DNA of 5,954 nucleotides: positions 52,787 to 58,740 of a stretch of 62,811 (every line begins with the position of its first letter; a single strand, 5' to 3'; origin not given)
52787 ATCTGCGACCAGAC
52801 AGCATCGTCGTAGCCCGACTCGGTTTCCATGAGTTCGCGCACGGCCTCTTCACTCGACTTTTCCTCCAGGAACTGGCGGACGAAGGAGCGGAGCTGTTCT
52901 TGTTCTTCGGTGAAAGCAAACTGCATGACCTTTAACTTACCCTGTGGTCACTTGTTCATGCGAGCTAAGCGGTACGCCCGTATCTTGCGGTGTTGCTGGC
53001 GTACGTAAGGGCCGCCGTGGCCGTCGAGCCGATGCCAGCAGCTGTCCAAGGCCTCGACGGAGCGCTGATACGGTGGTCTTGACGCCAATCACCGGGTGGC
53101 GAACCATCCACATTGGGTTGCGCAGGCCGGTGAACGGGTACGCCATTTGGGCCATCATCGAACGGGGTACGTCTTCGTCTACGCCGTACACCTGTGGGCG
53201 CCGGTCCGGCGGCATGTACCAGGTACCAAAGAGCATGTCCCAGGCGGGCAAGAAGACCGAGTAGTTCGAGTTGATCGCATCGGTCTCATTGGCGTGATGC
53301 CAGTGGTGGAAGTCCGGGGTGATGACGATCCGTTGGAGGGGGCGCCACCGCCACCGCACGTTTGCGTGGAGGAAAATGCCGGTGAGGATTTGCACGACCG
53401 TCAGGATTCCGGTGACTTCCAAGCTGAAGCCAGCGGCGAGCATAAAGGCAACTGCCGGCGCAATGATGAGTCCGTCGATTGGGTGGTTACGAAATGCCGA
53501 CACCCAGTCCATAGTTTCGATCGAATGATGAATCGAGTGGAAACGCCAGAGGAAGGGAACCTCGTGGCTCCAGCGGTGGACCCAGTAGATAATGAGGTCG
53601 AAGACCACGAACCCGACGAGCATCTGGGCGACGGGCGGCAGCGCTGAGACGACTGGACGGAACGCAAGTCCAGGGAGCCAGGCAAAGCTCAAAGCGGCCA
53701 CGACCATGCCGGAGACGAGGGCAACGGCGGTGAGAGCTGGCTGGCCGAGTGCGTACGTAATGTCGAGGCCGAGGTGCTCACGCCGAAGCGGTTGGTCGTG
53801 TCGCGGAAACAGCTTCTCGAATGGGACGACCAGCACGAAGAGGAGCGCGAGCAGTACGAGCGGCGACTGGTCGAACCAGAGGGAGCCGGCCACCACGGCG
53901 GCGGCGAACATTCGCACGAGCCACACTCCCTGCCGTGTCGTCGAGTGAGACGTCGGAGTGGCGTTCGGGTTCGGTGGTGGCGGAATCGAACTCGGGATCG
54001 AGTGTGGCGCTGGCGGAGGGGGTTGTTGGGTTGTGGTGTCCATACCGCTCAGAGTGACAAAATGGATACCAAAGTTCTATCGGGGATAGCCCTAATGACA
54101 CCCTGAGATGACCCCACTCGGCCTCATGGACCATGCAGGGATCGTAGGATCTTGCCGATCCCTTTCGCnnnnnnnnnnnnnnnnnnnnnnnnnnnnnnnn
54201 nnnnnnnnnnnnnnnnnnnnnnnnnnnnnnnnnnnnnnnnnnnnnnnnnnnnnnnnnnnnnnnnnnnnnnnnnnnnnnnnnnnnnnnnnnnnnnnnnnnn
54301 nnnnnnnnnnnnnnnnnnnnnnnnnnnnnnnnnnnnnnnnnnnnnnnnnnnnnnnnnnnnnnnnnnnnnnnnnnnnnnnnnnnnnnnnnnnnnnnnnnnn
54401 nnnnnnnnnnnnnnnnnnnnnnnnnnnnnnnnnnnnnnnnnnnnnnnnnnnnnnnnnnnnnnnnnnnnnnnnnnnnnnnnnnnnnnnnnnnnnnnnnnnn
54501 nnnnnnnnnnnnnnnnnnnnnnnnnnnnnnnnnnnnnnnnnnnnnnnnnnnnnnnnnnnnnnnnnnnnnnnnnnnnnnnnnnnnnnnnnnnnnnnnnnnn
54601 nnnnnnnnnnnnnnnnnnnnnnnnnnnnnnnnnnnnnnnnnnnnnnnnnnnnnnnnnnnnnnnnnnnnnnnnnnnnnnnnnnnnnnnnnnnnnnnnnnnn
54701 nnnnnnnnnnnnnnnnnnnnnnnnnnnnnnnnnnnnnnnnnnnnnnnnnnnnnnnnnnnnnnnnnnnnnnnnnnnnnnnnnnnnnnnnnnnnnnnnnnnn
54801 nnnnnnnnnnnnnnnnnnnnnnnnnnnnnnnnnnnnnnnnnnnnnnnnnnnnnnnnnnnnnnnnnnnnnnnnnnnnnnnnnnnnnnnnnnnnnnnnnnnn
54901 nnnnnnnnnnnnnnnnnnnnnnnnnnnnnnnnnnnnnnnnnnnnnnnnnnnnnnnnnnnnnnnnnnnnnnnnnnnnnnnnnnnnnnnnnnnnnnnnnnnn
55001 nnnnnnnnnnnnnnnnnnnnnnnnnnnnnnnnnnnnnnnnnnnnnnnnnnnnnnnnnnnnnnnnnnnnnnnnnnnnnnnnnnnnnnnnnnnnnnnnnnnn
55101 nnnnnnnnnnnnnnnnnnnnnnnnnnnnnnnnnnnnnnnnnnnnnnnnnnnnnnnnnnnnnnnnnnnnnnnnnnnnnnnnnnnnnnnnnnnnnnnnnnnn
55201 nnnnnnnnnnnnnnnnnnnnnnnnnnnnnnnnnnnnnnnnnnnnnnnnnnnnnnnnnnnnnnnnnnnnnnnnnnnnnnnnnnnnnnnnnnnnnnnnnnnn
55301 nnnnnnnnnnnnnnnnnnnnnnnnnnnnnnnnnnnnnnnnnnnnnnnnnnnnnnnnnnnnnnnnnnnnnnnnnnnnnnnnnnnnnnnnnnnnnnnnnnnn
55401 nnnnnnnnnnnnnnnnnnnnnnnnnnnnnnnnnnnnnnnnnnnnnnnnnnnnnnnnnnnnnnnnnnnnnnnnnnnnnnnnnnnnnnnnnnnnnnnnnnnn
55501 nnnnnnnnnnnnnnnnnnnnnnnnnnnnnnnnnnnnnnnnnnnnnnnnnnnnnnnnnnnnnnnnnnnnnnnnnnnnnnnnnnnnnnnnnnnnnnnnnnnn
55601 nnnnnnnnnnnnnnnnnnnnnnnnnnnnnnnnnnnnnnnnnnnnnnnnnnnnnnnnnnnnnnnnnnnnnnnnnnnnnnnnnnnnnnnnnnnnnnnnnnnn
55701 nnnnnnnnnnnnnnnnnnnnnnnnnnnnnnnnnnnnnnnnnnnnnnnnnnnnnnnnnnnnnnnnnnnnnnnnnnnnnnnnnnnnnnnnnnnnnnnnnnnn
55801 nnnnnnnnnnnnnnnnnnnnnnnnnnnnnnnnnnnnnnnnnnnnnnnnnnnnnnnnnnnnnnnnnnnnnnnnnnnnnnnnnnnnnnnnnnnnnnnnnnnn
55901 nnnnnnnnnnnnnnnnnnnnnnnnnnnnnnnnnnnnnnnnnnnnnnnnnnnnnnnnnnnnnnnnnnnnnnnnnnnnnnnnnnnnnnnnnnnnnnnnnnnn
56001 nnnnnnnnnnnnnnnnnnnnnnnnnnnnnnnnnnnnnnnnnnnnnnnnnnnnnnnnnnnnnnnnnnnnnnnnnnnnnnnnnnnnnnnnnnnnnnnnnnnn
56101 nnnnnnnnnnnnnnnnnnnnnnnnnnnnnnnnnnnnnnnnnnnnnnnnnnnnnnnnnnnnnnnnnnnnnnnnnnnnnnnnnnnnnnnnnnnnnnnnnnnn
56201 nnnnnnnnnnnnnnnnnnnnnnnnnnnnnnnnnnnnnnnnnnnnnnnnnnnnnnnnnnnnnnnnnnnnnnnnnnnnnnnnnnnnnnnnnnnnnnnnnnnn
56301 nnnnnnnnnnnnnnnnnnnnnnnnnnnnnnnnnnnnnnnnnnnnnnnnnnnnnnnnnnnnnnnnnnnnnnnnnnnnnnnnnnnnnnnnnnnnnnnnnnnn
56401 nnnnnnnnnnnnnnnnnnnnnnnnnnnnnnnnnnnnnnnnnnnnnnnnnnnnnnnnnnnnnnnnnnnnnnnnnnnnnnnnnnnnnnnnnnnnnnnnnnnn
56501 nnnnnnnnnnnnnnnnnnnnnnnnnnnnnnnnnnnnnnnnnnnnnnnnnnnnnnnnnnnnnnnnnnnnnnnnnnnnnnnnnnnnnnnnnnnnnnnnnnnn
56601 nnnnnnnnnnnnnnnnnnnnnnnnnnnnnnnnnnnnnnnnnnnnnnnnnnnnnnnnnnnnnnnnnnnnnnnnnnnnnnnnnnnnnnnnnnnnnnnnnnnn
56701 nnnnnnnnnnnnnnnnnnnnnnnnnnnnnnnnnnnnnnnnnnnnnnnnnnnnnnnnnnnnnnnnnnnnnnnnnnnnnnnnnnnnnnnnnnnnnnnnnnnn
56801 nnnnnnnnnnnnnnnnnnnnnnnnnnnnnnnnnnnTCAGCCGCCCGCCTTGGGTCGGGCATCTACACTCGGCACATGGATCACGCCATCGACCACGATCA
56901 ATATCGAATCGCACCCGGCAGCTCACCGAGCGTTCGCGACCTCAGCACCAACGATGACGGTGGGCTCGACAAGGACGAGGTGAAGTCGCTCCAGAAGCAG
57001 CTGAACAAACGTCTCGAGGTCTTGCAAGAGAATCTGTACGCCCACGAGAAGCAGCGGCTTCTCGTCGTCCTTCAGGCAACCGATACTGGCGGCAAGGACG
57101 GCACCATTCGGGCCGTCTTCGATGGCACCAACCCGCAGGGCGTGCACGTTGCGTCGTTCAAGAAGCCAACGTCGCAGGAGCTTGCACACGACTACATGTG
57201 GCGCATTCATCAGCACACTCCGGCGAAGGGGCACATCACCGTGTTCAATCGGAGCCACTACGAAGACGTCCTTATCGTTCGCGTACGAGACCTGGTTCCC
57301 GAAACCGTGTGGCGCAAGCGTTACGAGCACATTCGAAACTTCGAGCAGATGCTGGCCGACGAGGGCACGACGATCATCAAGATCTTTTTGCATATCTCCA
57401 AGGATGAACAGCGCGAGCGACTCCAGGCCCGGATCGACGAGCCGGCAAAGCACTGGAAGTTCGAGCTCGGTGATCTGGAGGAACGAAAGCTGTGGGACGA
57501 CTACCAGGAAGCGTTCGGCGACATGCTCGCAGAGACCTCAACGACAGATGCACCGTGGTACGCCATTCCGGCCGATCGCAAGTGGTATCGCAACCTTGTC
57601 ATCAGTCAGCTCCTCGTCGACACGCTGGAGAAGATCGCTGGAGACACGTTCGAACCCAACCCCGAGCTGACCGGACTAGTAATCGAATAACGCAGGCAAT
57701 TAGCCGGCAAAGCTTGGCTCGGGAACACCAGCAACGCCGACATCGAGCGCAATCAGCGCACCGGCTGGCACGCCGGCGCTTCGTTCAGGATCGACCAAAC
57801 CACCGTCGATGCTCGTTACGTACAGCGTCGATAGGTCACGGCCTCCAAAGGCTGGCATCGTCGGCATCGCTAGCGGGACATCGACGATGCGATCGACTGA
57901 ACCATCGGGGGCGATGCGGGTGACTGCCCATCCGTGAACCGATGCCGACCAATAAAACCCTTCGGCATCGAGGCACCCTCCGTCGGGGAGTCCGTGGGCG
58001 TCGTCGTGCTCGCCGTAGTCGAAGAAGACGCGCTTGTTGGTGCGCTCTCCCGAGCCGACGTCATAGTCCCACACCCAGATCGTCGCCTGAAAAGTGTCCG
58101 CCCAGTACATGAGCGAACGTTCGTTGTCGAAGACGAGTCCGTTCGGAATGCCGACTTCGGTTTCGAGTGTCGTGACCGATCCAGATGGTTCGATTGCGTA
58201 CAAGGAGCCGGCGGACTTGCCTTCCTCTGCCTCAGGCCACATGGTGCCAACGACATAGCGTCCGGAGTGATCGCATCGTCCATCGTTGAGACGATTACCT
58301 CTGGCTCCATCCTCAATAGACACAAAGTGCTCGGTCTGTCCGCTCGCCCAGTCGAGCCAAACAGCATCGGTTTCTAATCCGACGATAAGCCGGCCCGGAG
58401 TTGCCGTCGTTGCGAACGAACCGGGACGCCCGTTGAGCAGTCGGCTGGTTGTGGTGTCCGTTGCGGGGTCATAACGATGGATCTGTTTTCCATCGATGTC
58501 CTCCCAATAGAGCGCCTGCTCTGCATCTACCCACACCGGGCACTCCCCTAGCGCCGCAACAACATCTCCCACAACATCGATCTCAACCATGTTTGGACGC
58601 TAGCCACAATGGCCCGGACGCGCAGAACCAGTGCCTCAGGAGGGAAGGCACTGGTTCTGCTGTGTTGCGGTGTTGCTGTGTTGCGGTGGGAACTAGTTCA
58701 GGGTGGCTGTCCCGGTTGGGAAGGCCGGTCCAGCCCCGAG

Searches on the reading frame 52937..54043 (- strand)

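Call 54: search_protein_families(library=pfam, proteins=[window:52937-54043:-], max_evalue=0.0001)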
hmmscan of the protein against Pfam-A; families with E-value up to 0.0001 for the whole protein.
window:52937-54043:- (368 aa): 1 family
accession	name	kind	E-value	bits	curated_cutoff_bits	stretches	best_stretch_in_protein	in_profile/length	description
PF04116.19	FA_hydroxylase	-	1.9e-30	106.4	31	1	141-274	1-132/132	Fatty acid hydroxylase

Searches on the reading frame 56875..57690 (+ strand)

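Call 54: search_protein_families(library=pfam, proteins=[window:56875-57690:+], max_evalue=0.0001)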
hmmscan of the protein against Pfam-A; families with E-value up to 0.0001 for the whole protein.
window:56875-57690:+ (271 aa): 1 family
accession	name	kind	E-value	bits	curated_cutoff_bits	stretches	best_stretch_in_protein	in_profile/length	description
PF03976.20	PPK2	-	1e-76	257.9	22.3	1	31-253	2-223/229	Polyphosphate kinase 2 (PPK2)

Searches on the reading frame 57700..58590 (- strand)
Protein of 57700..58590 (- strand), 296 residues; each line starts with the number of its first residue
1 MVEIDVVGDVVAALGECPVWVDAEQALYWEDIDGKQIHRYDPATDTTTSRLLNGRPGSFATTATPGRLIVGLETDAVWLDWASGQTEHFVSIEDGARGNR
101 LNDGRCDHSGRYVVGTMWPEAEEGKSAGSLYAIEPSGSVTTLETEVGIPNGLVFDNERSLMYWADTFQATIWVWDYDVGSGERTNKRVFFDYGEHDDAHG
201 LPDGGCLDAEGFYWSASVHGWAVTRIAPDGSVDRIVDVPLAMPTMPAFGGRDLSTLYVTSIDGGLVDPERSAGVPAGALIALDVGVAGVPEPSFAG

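Call 54: search_protein_families(library=pfam, proteins=[window:57700-58590:-], max_evalue=0.0001)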
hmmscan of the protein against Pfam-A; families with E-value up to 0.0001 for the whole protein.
window:57700-58590:- (296 aa): 1 family
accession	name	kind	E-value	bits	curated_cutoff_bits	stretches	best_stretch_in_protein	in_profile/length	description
PF08450.18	SGL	-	3.5e-77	259.8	26.3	1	14-261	1-245/246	SMP-30/Gluconolactonase/LRE-like region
